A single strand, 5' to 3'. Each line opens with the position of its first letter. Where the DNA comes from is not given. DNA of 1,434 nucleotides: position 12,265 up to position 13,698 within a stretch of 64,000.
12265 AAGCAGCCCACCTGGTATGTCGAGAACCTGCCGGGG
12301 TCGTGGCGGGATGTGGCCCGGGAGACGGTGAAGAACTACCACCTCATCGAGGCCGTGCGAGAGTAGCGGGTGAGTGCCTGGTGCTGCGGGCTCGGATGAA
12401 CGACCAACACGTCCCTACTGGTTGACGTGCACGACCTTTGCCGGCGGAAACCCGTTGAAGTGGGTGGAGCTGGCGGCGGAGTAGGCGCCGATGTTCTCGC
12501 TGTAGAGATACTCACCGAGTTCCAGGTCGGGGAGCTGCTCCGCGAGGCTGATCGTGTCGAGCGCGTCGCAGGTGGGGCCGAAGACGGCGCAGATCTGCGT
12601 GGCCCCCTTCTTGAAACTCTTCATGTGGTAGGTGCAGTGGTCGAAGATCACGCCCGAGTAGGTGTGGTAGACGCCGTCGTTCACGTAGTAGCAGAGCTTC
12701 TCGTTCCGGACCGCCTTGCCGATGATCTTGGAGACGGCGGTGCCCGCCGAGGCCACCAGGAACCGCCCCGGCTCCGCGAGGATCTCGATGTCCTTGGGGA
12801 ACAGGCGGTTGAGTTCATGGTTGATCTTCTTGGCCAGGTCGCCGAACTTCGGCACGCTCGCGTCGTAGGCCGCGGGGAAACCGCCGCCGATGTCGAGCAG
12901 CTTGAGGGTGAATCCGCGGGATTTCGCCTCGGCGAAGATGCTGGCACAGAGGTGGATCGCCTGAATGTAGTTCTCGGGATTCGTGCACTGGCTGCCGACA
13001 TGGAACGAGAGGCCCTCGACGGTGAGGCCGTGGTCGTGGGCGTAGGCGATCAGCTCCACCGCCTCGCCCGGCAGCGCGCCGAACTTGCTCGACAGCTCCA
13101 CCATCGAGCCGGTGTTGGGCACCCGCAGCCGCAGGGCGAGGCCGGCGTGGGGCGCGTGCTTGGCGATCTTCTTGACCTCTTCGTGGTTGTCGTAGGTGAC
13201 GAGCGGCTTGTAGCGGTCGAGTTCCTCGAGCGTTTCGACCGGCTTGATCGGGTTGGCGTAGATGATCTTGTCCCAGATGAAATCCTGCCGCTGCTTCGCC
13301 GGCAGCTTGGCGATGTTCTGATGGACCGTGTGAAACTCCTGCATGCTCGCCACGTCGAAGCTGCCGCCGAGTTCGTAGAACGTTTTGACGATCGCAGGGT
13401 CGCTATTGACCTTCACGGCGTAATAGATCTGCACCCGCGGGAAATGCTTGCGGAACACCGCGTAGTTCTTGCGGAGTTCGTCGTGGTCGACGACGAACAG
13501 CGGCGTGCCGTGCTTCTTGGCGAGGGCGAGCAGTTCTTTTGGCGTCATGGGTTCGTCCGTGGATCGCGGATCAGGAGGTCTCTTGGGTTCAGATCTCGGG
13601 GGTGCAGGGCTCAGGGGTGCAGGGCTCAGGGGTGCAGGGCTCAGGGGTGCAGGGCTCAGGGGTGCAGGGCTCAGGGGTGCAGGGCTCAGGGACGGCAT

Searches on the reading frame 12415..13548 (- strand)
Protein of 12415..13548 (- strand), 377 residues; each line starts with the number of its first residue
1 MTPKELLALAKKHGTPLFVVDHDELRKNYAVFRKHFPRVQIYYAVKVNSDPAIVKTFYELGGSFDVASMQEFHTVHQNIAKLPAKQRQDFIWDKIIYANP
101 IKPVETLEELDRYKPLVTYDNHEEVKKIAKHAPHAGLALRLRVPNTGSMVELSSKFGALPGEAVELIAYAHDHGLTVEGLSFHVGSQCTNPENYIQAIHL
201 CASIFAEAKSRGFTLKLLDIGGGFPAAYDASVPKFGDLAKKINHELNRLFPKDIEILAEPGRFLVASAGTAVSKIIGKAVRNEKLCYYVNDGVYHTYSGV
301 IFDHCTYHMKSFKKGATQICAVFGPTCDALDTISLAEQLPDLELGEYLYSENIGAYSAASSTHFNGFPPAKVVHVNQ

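Call 37: find_encoding_contigs(protein=window:12415-13548:-, flank=1500, max_places=10)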
Protein window:12415-13548:- (377 aa): 3 contigs read that carry it; 1 place shown.
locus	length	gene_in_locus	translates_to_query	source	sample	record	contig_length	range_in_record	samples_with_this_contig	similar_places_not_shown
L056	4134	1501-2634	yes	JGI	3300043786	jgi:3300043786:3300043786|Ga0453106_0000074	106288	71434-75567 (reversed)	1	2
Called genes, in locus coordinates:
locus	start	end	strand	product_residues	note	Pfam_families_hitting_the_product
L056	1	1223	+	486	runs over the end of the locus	PF03435:Sacchrp_dh_NADP, PF16653:Sacchrp_dh_C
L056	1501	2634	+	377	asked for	PF00278:Orn_DAP_Arg_deC, PF01168:Ala_racemase_N (weak), PF02784:Orn_Arg_deC_N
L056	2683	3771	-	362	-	PF13489:Methyltransf_23 (faint), PF08241:Methyltransf_11 (faint), PF05175:MTS, PF06325:PrmA (weak), PF13847:Methyltransf_31, PF08242:Methyltransf_12, PF13649:Methyltransf_25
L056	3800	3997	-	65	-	-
